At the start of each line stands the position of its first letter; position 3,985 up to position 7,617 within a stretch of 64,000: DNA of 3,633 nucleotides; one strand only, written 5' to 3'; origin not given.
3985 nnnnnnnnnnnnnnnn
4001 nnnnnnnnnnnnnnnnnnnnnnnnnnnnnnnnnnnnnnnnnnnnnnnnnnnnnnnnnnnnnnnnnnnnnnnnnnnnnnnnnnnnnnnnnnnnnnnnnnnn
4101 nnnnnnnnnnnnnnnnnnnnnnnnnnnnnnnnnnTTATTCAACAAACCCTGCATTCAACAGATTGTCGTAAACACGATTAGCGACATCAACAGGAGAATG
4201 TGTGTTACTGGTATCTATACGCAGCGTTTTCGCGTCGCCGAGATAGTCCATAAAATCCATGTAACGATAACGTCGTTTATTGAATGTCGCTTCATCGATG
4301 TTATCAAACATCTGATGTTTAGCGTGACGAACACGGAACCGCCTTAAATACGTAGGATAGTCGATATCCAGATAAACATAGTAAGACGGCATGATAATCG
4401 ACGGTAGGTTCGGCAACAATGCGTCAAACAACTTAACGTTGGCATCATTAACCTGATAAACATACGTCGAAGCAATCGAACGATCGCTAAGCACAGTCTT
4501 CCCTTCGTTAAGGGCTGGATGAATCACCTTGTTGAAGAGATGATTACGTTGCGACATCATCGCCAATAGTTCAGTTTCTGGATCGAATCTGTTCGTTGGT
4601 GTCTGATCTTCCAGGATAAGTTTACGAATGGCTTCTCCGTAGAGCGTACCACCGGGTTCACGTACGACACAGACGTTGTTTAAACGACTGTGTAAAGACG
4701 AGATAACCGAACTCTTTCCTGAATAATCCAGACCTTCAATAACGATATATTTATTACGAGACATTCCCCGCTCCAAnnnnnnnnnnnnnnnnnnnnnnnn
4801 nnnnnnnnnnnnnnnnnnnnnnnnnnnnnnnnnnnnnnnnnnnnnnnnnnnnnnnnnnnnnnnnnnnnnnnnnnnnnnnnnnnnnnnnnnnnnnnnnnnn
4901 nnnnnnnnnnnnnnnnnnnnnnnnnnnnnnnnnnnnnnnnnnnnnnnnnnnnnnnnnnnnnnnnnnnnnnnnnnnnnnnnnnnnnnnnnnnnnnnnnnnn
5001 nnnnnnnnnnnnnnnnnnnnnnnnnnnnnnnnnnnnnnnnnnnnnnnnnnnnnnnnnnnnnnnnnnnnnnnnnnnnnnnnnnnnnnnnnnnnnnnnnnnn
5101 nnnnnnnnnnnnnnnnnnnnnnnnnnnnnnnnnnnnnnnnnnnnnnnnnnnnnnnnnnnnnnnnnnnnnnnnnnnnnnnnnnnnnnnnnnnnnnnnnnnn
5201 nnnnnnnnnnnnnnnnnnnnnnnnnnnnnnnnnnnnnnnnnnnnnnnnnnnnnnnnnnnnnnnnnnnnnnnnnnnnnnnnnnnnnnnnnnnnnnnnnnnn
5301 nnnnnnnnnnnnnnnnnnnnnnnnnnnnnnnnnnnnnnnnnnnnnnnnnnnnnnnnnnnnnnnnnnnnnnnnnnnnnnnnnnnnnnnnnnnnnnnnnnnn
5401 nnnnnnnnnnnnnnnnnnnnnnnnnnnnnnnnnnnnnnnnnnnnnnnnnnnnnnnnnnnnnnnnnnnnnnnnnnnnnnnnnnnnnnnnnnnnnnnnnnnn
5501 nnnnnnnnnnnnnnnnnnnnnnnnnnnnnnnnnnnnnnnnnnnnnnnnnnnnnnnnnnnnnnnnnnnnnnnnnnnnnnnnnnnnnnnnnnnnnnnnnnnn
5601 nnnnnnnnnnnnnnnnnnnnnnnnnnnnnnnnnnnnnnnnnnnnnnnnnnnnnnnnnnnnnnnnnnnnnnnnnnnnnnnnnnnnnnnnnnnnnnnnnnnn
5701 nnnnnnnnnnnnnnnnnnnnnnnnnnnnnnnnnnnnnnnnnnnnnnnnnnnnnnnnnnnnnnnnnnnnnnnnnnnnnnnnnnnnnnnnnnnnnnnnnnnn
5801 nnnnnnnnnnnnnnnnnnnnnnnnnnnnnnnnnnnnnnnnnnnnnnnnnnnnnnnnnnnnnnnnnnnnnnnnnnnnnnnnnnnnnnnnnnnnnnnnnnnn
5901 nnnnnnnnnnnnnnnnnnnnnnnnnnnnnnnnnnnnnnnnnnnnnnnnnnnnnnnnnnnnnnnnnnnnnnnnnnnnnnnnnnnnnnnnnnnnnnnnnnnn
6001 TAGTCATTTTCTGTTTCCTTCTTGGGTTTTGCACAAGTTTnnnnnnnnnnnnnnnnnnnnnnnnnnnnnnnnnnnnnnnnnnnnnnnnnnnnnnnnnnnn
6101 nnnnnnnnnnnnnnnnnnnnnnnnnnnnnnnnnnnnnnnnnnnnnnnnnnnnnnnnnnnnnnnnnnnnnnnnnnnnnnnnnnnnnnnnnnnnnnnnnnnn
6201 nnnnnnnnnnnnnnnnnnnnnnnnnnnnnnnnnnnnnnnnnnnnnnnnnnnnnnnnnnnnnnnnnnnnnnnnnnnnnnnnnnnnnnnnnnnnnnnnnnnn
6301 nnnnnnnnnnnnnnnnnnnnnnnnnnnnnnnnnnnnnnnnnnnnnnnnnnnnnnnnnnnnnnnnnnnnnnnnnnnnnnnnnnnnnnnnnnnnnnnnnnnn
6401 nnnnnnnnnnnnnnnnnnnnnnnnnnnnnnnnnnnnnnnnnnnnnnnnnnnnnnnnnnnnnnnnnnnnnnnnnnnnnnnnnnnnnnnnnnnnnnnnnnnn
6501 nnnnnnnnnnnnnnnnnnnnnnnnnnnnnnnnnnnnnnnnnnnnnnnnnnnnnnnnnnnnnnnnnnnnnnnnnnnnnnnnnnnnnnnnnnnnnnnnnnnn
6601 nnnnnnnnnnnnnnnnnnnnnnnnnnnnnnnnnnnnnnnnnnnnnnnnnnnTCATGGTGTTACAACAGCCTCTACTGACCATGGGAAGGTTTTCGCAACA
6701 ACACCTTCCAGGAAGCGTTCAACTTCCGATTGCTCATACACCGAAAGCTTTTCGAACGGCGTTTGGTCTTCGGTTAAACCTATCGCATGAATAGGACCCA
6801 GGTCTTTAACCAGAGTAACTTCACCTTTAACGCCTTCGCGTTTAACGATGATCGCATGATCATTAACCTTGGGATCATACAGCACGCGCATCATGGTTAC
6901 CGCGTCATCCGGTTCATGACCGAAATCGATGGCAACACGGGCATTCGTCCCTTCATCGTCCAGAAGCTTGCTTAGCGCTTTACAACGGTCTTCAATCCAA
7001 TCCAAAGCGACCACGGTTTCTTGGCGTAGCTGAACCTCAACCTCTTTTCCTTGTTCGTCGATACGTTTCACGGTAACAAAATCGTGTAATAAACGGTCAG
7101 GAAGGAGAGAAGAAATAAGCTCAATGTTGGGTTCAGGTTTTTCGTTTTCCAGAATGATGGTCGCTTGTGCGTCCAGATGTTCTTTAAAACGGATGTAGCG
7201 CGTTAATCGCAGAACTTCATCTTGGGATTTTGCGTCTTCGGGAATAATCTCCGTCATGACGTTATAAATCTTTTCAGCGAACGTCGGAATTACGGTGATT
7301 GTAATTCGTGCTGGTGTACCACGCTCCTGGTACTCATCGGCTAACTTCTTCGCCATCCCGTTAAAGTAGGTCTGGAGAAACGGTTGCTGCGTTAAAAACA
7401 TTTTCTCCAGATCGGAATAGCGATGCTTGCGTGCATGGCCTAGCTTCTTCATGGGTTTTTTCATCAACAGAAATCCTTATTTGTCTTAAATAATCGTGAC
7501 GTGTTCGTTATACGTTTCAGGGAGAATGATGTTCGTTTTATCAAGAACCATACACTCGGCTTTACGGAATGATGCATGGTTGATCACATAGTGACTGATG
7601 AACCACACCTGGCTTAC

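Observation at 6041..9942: Rad50-like ATPase with CPKC zinc hook, RuvC-like resolvase and thymidylate kinase clustered without a recognisable Mre11/SbcD partner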

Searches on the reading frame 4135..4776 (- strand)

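Call 3: search_protein_families(library=pfam, proteins=[window:4135-4776:-], max_evalue=0.1)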
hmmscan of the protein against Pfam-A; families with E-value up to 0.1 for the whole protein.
window:4135-4776:- (213 aa): 5 families
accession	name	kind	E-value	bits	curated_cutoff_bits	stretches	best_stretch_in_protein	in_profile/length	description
PF02223.23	Thymidylate_kin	-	9.8e-28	97.5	27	1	13-192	1-177/185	Thymidylate kinase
PF01712.25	dNK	-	1.4e-06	28.7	27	1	11-191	1-182/203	Deoxynucleoside kinase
PF13521.12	AAA_28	-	3.3e-05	24.6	27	1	11-110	2-92/164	AAA domain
PF13238.12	AAA_18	-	0.00066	20.6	29.4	1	11-161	1-123/128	AAA domain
PF13671.12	AAA_33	-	0.0023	18.7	27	1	11-171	2-139/143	AAA domain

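Call 4: search_protein_families(library=phrogs, proteins=[window:4135-4776:-], max_evalue=0.01)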
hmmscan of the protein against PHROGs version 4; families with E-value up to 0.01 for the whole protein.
window:4135-4776:- (213 aa): 2 families
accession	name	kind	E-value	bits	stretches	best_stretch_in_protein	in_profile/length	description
phrog_761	-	other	7.4e-37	128.8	1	5-202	16-207/362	thymidylate kinase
phrog_16057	-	other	1.5e-22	81.3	1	7-150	4-153/363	thymidylate kinase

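Call 93: search_protein_families(library=ncbifam, proteins=[window:4135-4776:-], max_evalue=0.1)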
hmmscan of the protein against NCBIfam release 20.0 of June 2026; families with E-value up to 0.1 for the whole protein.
window:4135-4776:- (213 aa): 2 families
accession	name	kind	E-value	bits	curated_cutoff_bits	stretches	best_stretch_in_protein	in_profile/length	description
TIGR00041.1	DTMP_kinase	equivalog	4.3e-32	111.4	83.25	1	5-193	1-189/196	dTMP kinase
NF005252.0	PRK06762.1-3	equivalog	0.025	14.4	258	0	4-38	7-41/189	hypothetical protein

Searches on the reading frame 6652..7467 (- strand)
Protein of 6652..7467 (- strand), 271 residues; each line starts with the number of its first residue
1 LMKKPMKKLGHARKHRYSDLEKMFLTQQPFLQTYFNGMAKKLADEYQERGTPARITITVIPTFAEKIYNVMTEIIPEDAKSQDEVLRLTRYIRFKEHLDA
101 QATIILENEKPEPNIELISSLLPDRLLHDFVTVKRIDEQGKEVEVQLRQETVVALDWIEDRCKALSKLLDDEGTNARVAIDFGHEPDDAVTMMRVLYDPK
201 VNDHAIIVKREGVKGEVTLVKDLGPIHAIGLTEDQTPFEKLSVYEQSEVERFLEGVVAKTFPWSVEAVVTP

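Call 3: search_protein_families(library=pfam, proteins=[window:6652-7467:-], max_evalue=0.1)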
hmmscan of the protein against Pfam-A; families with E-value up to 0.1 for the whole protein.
window:6652-7467:- (271 aa): 1 family
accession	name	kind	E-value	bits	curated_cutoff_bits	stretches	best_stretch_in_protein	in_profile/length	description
PF16701.10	Ad_Cy_reg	-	0.0035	17.6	28.6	1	130-198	58-128/186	Adenylate cyclase regulatory domain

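Call 4: search_protein_families(library=phrogs, proteins=[window:6652-7467:-], max_evalue=0.01)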
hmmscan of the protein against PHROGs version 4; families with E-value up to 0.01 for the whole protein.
window:6652-7467:- (271 aa): 1 family
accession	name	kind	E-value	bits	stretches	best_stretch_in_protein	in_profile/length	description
phrog_1049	-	head and packaging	0.0067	17.3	0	154-222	18-84/140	head scaffolding protein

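Call 31: search_dna_similar(query=window:6652-7467:-, collection=phages, mode=protein, max_rows=30, max_evalue=0.01)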
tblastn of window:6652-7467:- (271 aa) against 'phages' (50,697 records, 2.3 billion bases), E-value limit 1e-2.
Records with a match: 2; places in all: 2; records where one place covers at least 80% of the query: 2.
Best place of each record, by identity: 95-99% 2.
By first word of the organism name: Escherichia 2.
By host as written in the record: Escherichia coli 2.
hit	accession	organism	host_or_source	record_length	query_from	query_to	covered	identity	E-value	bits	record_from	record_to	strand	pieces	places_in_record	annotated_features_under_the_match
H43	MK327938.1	Escherichia phage vB_EcoM_Goslar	Escherichia coli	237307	1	271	100%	97.4%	4e-177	546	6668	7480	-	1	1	hypothetical protein | putative holliday junction resolvase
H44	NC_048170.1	Escherichia phage vB_EcoM_Goslar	Escherichia coli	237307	1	271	100%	97.4%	4e-177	546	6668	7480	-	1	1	hypothetical protein | crossover junction endodeoxyribonuclease RuvC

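Call 43: search_protein_representatives(protein=window:6652-7467:-)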
Query: 271 residues. Proteins with E-value up to 0.001 (for the whole library): 5; up to 1e-10: 3; up to 1e-30: 3. The best 5 are listed.
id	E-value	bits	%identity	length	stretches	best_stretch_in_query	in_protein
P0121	1.2e-152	523.0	96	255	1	2-271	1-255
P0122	2.9e-67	243.2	45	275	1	3-265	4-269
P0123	9.0e-60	218.7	45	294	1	3-268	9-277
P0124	1.5e-05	41.1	23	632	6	133-198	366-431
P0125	8.9e-05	38.5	28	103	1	192-265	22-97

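Call 46: find_encoding_contigs(protein=P0122, flank=8000, max_places=3)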
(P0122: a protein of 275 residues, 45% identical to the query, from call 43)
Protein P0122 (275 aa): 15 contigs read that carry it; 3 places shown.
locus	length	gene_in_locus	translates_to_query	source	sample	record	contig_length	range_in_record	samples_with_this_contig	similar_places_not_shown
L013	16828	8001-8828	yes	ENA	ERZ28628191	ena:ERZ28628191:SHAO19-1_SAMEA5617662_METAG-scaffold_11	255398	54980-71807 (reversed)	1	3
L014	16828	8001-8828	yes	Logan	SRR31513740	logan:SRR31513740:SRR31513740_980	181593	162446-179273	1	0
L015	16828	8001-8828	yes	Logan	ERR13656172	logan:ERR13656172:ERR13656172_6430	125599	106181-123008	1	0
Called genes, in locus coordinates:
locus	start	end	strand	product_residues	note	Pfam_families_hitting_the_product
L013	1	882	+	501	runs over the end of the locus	-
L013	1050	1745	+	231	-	-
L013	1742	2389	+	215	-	-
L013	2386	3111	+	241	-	-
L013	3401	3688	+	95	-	-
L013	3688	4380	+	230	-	-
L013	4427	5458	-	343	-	-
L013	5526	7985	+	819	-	PF02463:SMC_N (faint)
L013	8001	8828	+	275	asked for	-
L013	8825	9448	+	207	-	PF02075:RuvC (weak)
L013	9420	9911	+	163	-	-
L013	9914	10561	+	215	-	PF02223:Thymidylate_kin, PF13521:AAA_28 (weak)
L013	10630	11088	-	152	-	-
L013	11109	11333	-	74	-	-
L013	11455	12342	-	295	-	PF25613:DUF7941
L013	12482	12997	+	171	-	PF25613:DUF7941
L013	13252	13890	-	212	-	PF05838:Glyco_hydro_108, PF09374:PG_binding_3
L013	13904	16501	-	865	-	-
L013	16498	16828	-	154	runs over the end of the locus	-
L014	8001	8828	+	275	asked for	-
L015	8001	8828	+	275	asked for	-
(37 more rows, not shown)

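Call 47: find_encoding_contigs(protein=P0123, flank=8000, max_places=3)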
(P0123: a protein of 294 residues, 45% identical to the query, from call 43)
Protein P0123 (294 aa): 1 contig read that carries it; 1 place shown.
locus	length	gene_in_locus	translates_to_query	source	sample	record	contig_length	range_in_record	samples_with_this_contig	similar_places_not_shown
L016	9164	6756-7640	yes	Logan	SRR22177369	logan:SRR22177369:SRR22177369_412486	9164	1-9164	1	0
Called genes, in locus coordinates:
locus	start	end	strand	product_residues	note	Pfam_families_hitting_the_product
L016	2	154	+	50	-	?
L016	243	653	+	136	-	-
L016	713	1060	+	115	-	-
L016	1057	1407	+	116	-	-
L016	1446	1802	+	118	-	-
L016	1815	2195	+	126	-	-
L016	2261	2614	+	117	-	-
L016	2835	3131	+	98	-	-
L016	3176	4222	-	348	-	-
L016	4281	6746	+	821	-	PF02463:SMC_N (faint)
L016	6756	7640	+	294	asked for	-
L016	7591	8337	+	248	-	-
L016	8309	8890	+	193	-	PF02223:Thymidylate_kin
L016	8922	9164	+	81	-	?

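Call 50: find_homologous_proteins(query=window:6652-7467:-, max_evalue=0.001)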
Query window:6652-7467:- (271 aa): 3 proteins with E <= 0.001 among 553 candidates.
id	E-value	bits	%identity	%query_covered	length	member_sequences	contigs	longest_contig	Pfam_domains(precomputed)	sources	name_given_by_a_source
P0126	3.6e-170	582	97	99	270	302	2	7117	-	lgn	-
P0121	3.9e-152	523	91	100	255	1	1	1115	-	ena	-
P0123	2.8e-59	219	45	97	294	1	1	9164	-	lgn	-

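Call 65: predict_structure(alignment_id=A2)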
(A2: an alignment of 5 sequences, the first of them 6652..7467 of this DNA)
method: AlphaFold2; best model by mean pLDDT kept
length: 271 residues; sequences in the alignment: 5
mean_pLDDT: 58.5   pTM: 0.44
mean pLDDT of the five models: 58.5, 58.3, 56.9, 49.9, 47.3
residues with pLDDT >= 90: 0; 70-90: 61; 50-70: 133; < 50: 77
segments of 3 or more residues with pLDDT < 50: 1-15, 96-129, 182-193, 256-271
pLDDT, mean of each block of 10 residues (from residue 1): 34 50 68 77 82 81 62 77 64 52 33 43 44 62 60 71 69 59 43 52 61 60 65 69 64 52 28 34
secondary structure, 60 per line:
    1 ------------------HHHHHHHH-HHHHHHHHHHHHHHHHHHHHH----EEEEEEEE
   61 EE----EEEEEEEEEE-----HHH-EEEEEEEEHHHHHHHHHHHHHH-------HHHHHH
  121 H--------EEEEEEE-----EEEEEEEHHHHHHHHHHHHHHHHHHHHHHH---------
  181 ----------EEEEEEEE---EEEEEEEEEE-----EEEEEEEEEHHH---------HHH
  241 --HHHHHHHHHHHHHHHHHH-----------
elements in order: H19-26 H28-48 E53-62 E67-76 E86-93 H94-107 H115-121 E130-136 E142-148 H149-171 E191-198 E202-211 E217-225 H243-260

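Call 83: fold_search(model_id=the predicted structure, library=viral)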
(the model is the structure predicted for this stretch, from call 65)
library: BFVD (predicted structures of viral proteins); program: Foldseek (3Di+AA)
matches with E <= 10: 1396; with E <= 0.001: 2
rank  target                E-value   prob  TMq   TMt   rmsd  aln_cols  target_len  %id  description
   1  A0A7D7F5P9            8.8e-05  1.00  0.32  0.23  13.7       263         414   11  (no name in the UniProt tables at hand)
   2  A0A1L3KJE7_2          8.7e-04  0.80  0.16  0.04  22.3       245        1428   13  (no name in the UniProt tables at hand)
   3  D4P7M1                1.7e-03  0.51  0.13  0.06  22.6       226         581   11  Tail fiber protein [Rhodococcus phage ReqiPoco6]
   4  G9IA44                9.1e-03  0.18  0.12  0.13  25.3       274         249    9  (no name in the UniProt tables at hand)
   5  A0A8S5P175            1.1e-02  0.30  0.17  0.16  21.3       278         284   14  Uncharacterized protein [Myoviridae sp. ctLnO19]
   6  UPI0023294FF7         1.3e-02  0.28  0.13  0.14  22.8       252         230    9  (no name look-up for this kind of identifier)
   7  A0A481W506            1.3e-02  0.21  0.15  0.10  21.0       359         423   10  Uncharacterized protein [Pseudomonas phage Psa21]
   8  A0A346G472            1.8e-02  0.38  0.16  0.19  21.8       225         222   10  (no name in the UniProt tables at hand)
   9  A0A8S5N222            2.3e-02  0.57  0.15  0.21  17.4       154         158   10  Uncharacterized protein [Caudovirales sp. ctikv1]
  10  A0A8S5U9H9            2.7e-02  0.77  0.14  0.26  10.8       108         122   11  Uncharacterized protein [Myoviridae sp. ct9Uc11]
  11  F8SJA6                2.7e-02  0.16  0.13  0.09  23.6       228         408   10  Uncharacterized protein 268 [Pseudomonas phage PhiPA3]
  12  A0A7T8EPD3            2.9e-02  0.18  0.14  0.16  21.1       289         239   11  Uncharacterized protein [Erwinia phage pEa_SNUABM_5]
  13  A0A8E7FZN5            3.0e-02  0.23  0.11  0.11  26.3       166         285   13  (no name in the UniProt tables at hand)
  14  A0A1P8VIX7            3.6e-02  0.10  0.12  0.09  23.2       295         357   11  Ig-like domain-containing protein [Murid betaherpesvirus 3]
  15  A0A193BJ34            4.1e-02  0.33  0.12  0.19  21.2       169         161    9  Heat shock protein 70-like protein (Fragment) [Grapevine leafroll-associated virus 1]
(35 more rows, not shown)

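Call 93: search_protein_families(library=ncbifam, proteins=[window:6652-7467:-], max_evalue=0.1)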
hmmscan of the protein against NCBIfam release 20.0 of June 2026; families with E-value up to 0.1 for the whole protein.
window:6652-7467:- (271 aa): 0 families

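Call 104: search_protein_families(library=pfam, proteins=[P0122, P0123], max_evalue=0.1)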
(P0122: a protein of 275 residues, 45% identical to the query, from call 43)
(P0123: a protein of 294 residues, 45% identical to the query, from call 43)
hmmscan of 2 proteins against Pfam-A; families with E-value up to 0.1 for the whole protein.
P0122 (275 aa): 0 families

P0123 (294 aa): 0 families
